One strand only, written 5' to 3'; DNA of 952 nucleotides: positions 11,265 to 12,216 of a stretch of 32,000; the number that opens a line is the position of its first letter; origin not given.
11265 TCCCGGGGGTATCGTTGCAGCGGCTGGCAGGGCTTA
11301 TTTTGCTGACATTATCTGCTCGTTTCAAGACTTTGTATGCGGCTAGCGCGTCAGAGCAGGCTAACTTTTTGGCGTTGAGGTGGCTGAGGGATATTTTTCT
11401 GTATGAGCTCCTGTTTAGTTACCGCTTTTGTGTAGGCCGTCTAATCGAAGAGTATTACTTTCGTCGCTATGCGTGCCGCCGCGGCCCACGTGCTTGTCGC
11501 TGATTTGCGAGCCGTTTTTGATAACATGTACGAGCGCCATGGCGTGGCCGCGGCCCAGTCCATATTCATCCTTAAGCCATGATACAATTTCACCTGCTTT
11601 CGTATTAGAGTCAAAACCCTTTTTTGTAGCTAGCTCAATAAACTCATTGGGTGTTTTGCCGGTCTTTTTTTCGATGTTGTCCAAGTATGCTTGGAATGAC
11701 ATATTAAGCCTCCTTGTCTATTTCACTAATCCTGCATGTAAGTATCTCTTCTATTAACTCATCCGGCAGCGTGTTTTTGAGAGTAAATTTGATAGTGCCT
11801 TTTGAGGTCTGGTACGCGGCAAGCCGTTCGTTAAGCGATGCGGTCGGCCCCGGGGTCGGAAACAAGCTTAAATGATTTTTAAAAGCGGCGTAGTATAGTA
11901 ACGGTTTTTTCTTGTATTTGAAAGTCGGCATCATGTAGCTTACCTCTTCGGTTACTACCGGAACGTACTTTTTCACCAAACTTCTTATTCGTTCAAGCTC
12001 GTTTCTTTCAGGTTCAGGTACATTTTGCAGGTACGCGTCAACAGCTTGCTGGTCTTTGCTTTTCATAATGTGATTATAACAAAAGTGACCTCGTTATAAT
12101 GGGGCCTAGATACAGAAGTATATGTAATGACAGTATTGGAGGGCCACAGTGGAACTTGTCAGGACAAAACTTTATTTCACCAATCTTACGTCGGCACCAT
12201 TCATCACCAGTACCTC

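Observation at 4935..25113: The two scaffolds are paralogs, and their long-range arms differ by compensatory changes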

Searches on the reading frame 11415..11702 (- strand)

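Call 31: search_protein_families(library=pfam, proteins=[window:11415-11702:-], max_evalue=0.01)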
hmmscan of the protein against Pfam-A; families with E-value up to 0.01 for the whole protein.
window:11415-11702:- (95 aa): 1 family
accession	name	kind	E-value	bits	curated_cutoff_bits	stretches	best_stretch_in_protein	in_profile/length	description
PF14117.11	DUF4287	-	1e-27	96.4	27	1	2-62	1-59/60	Domain of unknown function (DUF4287)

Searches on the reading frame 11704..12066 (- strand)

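Call 31: search_protein_families(library=pfam, proteins=[window:11704-12066:-], max_evalue=0.01)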
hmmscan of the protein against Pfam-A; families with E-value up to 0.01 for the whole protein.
window:11704-12066:- (120 aa): 2 families
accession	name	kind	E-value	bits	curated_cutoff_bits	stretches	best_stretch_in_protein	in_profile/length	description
PF08818.16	DUF1801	-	5.4e-15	56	27.2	1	21-110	2-82/85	Domain of unknown function (DU1801)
PF18899.5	DUF5655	-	0.0011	19.5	24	1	10-104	2-94/109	Domain of unknown function (DUF5655)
